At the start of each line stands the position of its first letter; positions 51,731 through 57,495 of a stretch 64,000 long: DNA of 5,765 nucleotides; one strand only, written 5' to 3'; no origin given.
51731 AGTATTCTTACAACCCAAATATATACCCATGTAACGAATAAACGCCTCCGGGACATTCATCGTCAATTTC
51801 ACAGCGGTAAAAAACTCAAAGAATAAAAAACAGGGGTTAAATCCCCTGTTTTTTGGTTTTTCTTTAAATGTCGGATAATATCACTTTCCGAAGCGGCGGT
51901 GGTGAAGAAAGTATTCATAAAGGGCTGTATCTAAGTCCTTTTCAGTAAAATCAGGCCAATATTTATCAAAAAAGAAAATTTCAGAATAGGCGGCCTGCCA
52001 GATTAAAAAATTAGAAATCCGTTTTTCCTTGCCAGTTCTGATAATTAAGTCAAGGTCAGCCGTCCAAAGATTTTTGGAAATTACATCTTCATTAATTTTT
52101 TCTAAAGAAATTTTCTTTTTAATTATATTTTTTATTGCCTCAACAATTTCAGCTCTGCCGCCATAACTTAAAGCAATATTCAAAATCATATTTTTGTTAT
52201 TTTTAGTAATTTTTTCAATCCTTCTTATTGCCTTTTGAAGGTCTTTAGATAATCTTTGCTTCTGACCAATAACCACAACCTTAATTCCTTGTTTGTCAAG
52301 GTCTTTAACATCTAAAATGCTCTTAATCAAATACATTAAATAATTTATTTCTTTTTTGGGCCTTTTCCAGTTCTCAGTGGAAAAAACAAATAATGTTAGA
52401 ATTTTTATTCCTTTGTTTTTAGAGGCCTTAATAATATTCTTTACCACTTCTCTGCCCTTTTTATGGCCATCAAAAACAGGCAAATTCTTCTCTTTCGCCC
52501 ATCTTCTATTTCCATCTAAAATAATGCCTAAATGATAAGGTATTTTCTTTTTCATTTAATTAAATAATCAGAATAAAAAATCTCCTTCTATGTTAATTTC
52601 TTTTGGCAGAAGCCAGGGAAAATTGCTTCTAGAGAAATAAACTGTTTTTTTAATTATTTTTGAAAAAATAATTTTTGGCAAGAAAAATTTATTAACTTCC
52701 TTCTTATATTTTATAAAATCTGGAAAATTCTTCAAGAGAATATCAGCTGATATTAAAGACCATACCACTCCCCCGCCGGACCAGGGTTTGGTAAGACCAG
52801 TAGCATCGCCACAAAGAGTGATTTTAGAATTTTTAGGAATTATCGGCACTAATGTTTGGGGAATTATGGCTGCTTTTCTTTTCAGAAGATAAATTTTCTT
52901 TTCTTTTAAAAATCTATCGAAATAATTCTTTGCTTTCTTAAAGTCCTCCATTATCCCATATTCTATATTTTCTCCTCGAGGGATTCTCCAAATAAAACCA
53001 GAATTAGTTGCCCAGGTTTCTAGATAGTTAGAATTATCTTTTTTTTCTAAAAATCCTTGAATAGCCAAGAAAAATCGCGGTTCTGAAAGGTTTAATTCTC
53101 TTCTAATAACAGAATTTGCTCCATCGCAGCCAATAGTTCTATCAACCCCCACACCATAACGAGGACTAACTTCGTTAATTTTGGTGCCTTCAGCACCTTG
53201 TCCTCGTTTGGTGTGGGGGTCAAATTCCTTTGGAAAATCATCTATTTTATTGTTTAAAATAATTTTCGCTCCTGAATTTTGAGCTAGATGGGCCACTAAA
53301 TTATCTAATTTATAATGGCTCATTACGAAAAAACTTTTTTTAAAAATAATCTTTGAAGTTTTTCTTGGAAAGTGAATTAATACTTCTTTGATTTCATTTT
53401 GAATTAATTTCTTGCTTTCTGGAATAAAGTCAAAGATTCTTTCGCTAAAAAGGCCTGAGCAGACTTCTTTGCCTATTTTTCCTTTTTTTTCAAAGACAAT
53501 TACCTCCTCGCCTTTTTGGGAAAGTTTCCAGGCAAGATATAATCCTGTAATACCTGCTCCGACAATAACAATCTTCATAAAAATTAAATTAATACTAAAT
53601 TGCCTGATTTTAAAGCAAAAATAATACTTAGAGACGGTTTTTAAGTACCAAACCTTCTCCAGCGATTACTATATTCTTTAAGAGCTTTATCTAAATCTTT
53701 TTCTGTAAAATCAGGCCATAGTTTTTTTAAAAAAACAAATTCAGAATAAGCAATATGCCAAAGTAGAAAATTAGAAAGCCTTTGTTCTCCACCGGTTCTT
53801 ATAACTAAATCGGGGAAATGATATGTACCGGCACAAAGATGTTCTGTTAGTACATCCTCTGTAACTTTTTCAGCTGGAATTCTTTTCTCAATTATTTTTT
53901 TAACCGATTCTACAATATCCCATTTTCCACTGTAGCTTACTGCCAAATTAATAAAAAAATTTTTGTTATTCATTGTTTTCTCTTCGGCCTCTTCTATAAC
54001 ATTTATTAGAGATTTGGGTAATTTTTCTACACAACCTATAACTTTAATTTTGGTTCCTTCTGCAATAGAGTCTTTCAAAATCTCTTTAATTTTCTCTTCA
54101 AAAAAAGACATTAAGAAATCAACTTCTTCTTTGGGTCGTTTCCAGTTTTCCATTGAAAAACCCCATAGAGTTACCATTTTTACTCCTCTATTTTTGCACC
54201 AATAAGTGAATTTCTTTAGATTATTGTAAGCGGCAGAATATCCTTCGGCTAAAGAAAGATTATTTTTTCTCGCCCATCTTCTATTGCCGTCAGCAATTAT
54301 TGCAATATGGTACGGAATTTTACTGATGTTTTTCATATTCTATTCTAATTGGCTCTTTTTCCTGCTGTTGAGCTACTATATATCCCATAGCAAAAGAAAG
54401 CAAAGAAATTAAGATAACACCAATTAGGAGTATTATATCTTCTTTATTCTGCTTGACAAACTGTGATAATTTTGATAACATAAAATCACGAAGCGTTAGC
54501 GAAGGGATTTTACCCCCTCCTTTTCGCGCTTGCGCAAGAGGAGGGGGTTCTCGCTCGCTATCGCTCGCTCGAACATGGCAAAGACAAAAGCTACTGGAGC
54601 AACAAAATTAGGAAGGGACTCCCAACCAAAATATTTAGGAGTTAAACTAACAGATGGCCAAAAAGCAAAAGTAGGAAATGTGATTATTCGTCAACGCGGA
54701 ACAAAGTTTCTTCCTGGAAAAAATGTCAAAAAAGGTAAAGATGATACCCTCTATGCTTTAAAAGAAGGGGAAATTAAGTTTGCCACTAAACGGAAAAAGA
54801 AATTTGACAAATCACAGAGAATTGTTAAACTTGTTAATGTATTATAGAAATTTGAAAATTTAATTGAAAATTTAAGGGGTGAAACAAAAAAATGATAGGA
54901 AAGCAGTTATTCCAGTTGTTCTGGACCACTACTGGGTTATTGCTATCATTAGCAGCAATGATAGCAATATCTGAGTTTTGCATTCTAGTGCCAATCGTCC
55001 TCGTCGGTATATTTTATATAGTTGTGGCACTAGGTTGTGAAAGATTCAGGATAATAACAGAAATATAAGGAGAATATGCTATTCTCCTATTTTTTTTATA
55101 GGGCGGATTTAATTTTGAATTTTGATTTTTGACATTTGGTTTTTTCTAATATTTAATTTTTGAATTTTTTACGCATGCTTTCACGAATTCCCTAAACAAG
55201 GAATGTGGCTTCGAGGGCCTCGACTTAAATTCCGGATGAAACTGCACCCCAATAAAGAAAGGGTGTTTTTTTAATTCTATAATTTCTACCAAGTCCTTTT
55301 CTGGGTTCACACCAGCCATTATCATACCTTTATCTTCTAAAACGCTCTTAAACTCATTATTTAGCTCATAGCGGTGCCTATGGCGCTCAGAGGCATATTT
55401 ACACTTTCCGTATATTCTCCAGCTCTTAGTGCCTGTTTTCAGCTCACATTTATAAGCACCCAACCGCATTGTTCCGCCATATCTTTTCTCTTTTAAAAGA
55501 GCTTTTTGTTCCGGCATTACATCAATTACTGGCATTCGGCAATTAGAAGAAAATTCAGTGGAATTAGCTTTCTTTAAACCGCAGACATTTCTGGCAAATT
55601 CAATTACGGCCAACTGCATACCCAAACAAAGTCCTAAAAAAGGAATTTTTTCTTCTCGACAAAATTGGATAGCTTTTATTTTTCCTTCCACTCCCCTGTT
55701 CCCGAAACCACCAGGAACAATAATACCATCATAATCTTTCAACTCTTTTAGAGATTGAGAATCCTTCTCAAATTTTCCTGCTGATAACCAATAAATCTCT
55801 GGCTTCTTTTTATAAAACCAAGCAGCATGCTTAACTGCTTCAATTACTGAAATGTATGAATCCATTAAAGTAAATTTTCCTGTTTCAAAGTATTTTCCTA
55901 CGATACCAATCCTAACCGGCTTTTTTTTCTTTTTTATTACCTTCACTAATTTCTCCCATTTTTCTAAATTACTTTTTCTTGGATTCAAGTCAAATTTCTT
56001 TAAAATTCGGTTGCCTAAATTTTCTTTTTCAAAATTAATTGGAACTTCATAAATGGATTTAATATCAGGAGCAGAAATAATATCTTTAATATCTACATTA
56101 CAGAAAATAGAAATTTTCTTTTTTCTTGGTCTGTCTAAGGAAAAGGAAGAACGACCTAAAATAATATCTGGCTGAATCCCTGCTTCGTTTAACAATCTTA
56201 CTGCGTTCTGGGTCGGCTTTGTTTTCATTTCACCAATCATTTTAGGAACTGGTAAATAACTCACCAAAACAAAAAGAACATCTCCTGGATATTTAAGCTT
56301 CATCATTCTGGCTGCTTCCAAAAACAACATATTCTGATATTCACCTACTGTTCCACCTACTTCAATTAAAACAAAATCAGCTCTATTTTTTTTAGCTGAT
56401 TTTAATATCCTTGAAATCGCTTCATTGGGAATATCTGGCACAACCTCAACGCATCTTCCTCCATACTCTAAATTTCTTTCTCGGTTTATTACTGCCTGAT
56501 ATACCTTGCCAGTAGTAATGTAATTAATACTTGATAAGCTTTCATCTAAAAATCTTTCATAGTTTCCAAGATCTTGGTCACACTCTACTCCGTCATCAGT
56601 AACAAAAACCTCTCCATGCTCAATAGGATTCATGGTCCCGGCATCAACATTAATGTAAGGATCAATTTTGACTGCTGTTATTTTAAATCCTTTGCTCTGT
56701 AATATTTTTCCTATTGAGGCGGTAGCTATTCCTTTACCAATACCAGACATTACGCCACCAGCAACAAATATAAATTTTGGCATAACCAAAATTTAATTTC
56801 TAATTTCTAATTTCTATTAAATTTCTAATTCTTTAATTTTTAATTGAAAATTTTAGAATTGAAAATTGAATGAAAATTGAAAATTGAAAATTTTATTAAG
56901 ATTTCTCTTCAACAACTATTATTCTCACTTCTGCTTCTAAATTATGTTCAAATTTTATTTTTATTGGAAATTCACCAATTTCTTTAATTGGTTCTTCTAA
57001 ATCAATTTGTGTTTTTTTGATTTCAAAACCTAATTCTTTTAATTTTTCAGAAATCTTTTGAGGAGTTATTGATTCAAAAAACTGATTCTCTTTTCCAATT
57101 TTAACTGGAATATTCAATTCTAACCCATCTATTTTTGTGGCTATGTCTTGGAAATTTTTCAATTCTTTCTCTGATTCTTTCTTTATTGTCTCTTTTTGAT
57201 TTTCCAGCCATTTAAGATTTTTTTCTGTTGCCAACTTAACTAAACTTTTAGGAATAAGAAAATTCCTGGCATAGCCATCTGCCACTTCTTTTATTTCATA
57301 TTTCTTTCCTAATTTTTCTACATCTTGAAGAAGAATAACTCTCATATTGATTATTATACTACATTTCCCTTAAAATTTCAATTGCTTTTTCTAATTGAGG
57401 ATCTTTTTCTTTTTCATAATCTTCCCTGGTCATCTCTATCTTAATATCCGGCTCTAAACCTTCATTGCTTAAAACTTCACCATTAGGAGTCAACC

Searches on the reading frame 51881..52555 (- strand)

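Call 55: search_protein_families(library=pfam, proteins=[window:51881-52555:-], max_evalue=0.01)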
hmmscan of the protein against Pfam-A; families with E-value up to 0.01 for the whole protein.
window:51881-52555:- (224 aa): 1 family
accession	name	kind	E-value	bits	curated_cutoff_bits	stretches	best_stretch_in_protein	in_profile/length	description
PF01255.24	Prenyltransf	-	1.6e-78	263.7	27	1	12-223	1-219/219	Putative undecaprenyl diphosphate synthase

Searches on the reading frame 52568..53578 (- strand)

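Call 55: search_protein_families(library=pfam, proteins=[window:52568-53578:-], max_evalue=0.01)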
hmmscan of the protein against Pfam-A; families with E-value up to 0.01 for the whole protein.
window:52568-53578:- (336 aa): 10 families
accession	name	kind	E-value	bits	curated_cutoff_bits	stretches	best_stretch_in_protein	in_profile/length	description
PF01266.30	DAO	-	2.8e-09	37.4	27.9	1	2-37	1-36/353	FAD dependent oxidoreductase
PF01494.25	FAD_binding_3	-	9.9e-09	35.3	22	1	2-165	3-170/349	FAD binding domain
PF13450.12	NAD_binding_8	-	2e-08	34.8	21.9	1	5-36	1-32/68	NAD(P)-binding Rossmann-like domain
PF03486.20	HI0933_like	-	1.1e-05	25.5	50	1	2-39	2-39/244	HI0933-like protein Rossmann domain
PF00070.33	Pyr_redox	-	0.00019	22.3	22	1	2-36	1-35/82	Pyridine nucleotide-disulphide oxidoreductase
PF00890.30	FAD_binding_2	-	0.001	18.8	20.4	1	3-36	2-35/414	FAD binding domain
PF07992.20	Pyr_redox_2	-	0.0011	18.9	26.1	1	2-35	144-177/291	Pyridine nucleotide-disulphide oxidoreductase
PF02558.23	ApbA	-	0.0014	18.7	22.2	1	3-31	1-29/150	Ketopantoate reductase PanE/ApbA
PF01946.23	Thi4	-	0.0016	18.2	26.2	1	2-114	19-123/235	Thi4 family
PF01134.28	GIDA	-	0.0018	17.8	22.1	1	2-63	1-56/391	Glucose inhibited division protein A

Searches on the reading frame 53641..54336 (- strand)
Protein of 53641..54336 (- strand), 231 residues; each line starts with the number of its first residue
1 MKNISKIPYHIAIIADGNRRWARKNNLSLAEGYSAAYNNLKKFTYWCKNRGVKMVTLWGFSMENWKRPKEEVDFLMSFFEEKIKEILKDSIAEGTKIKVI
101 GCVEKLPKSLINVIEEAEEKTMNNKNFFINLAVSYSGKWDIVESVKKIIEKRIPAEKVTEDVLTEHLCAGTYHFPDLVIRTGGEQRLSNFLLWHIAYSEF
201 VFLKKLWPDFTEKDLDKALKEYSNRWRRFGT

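Call 55: search_protein_families(library=pfam, proteins=[window:53641-54336:-], max_evalue=0.01)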
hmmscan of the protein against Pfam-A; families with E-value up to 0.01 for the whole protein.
window:53641-54336:- (231 aa): 1 family
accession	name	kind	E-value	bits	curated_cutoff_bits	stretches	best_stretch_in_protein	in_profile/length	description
PF01255.24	Prenyltransf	-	4e-77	259.1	27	1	14-230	1-219/219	Putative undecaprenyl diphosphate synthase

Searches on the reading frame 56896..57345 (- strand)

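Call 55: search_protein_families(library=pfam, proteins=[window:56896-57345:-], max_evalue=0.01)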
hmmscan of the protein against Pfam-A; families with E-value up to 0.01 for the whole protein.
window:56896-57345:- (149 aa): 3 families
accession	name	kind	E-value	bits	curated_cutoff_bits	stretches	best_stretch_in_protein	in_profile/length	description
PF01281.25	Ribosomal_L9_N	-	2.9e-21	75.2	20.7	1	1-45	1-45/47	Ribosomal protein L9, N-terminal domain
PF03948.19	Ribosomal_L9_C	-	3.6e-20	72.6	23.2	1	65-146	3-86/86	Ribosomal protein L9, C-terminal domain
PF21408.2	MTR4-like_stalk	-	0.0093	16.6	24.2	0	40-76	20-56/64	Exosome RNA helicase MTR4-like, stalk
